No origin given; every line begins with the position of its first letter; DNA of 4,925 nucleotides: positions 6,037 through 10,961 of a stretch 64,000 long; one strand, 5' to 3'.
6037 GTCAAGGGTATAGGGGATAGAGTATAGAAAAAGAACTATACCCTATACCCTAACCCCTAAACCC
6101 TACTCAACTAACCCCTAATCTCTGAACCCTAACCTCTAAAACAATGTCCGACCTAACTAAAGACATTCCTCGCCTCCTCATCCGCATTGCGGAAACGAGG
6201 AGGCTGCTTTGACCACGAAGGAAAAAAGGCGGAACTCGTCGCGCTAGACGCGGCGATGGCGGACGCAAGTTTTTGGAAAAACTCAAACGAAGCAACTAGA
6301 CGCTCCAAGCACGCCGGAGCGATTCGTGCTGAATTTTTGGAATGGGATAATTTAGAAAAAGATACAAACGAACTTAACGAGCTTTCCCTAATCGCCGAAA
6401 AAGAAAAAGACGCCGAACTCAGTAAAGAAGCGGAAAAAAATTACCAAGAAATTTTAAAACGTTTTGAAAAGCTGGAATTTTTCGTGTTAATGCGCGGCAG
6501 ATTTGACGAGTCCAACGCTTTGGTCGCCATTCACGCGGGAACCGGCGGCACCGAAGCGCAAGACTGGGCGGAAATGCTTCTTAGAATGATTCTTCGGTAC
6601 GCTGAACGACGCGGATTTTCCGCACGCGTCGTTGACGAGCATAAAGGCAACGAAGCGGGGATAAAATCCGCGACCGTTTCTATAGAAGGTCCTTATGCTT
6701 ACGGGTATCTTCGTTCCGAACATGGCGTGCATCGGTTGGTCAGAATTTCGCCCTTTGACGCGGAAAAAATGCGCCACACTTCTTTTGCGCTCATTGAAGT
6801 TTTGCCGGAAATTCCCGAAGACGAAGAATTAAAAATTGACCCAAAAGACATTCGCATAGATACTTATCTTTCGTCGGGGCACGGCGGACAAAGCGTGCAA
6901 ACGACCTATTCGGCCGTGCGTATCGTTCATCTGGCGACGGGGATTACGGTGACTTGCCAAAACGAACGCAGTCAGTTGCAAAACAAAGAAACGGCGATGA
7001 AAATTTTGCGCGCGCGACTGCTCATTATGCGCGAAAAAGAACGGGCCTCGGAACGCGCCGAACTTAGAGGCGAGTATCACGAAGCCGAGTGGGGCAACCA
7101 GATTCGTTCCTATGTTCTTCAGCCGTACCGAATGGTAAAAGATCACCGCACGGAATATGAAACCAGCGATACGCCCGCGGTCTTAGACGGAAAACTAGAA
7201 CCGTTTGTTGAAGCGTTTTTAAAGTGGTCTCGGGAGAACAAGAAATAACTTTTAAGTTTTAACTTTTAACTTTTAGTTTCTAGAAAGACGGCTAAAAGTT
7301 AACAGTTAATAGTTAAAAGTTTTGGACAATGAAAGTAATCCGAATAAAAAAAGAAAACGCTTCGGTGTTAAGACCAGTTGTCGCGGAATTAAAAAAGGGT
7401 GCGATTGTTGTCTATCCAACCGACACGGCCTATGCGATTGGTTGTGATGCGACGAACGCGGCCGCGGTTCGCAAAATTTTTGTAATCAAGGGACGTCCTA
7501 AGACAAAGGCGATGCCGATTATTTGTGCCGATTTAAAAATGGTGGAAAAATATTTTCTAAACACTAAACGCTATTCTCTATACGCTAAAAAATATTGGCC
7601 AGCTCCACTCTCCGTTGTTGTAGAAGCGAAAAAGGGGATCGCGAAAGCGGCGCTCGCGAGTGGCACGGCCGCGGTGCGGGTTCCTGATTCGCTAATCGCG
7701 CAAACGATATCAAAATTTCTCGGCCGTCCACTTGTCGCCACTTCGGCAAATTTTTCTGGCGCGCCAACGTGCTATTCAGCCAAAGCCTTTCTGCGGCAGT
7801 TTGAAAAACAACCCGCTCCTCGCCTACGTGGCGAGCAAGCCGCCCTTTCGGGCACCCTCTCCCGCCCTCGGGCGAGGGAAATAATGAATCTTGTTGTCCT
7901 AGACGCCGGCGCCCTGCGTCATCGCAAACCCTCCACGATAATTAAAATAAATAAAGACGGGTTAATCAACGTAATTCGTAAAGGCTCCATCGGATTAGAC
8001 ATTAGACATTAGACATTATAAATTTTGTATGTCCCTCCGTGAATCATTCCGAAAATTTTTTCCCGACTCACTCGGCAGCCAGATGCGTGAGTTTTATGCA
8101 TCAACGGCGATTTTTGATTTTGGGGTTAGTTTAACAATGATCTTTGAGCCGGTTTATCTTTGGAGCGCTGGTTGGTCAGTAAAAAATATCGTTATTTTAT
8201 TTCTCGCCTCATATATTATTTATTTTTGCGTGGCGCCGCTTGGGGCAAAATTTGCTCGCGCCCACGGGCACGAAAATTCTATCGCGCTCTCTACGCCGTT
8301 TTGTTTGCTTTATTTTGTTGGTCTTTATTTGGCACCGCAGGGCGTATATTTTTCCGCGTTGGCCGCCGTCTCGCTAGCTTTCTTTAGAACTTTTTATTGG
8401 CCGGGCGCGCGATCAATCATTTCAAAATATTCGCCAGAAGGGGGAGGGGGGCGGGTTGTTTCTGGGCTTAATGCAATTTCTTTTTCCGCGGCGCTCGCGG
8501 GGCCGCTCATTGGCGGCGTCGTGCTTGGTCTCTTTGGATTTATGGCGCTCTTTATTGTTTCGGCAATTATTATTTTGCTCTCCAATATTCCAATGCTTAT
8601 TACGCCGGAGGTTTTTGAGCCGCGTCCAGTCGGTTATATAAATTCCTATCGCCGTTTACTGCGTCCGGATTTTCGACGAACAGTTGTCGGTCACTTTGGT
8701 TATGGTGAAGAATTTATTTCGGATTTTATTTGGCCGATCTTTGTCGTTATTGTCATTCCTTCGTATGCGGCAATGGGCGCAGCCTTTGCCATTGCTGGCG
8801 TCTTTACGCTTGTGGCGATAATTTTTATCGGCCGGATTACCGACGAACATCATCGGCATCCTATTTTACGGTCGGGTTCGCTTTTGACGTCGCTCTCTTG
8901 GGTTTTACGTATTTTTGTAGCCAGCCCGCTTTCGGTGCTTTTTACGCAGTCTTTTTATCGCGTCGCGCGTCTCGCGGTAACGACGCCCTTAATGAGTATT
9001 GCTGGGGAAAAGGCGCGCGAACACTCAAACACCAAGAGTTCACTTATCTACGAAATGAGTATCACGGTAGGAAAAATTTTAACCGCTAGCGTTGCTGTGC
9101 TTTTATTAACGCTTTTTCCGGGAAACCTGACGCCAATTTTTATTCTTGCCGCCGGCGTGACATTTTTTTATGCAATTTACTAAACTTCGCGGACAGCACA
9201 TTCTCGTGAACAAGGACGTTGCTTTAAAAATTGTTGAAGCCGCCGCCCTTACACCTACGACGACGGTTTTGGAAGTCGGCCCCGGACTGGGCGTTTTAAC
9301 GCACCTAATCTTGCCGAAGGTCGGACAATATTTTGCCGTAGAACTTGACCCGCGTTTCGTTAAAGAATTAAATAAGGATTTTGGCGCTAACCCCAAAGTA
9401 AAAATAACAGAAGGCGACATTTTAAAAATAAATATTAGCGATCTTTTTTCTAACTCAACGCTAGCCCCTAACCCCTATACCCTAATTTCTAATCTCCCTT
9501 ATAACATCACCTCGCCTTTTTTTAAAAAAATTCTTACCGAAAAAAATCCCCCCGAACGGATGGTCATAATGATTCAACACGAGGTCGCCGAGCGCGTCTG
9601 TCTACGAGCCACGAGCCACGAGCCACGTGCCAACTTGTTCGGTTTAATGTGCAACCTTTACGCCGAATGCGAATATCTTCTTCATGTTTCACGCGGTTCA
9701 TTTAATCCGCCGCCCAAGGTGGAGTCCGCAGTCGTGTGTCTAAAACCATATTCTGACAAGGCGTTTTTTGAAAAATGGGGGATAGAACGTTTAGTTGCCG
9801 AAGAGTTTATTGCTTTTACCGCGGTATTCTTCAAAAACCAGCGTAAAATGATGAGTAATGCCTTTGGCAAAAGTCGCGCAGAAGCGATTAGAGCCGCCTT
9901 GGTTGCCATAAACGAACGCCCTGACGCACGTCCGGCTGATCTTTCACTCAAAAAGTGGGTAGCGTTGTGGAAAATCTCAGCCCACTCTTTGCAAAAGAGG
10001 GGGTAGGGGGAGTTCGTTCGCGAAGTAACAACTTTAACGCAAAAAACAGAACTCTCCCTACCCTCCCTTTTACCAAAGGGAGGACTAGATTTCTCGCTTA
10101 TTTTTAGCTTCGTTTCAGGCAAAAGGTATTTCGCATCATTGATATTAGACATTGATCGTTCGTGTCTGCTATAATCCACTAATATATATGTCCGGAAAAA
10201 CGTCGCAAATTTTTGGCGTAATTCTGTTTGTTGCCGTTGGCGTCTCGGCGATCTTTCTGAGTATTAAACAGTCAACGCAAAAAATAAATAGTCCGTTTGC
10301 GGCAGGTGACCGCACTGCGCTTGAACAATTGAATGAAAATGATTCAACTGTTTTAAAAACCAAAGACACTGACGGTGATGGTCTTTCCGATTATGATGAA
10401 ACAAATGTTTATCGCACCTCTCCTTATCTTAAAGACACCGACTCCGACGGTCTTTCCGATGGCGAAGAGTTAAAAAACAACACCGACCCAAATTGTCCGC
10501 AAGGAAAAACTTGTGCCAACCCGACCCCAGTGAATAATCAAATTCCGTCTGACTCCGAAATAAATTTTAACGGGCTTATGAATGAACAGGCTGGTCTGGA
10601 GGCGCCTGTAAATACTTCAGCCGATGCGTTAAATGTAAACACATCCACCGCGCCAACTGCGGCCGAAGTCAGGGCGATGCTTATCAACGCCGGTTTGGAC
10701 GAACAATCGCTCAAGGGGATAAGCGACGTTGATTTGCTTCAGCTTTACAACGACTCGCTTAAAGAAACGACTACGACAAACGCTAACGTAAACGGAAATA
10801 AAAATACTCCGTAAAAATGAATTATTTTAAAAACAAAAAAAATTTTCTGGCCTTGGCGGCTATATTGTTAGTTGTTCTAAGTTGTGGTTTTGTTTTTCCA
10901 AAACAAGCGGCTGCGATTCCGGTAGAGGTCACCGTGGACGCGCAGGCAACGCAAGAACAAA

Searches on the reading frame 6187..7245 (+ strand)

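Call 106: search_protein_families(library=pfam, proteins=[window:6187-7245:+], max_evalue=0.001)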
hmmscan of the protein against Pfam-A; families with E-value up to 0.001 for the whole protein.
window:6187-7245:+ (353 aa): 2 families
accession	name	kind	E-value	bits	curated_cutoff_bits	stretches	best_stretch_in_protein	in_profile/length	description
PF03462.23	PCRF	-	2.8e-51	174.5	24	1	14-202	2-193/194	PCRF domain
PF00472.26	RF-1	-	2.1e-38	131.3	35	1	212-321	2-116/116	RF-1 domain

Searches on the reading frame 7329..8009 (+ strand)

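Call 106: search_protein_families(library=pfam, proteins=[window:7329-8009:+], max_evalue=0.001)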
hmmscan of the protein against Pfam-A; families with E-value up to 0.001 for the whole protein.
window:7329-8009:+ (227 aa): 1 family
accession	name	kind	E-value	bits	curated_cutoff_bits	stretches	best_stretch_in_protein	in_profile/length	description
PF01300.24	Sua5_yciO_yrdC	-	1.5e-43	148.8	25.1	1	21-168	3-153/178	Telomere recombination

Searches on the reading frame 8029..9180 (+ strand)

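Call 106: search_protein_families(library=pfam, proteins=[window:8029-9180:+], max_evalue=0.001)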
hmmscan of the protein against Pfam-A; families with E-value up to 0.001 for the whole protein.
window:8029-9180:+ (384 aa): 1 family
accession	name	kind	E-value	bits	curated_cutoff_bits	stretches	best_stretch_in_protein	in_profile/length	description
PF07690.21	MFS_1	-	1.4e-17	64.1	33.4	2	24-213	3-194/347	Major Facilitator Superfamily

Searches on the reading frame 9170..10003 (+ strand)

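Call 106: search_protein_families(library=pfam, proteins=[window:9170-10003:+], max_evalue=0.001)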
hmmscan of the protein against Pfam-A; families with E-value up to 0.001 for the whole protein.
window:9170-10003:+ (278 aa): 2 families
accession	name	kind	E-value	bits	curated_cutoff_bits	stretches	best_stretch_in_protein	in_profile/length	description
PF00398.26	RrnaAD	-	1.5e-44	152.6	24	1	5-242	6-233/263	Ribosomal RNA adenine dimethylase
PF13649.12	Methyltransf_25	-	0.00071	20.7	27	0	33-91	1-62/97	Methyltransferase domain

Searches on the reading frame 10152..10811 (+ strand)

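Call 106: search_protein_families(library=pfam, proteins=[window:10152-10811:+], max_evalue=0.001)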
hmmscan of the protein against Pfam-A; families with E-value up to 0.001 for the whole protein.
window:10152-10811:+ (220 aa): 1 family
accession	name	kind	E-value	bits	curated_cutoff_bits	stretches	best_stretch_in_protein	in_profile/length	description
PF18884.5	TSP3_bac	-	1.8e-10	40.9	25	1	95-114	1-20/22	Bacterial TSP3 repeat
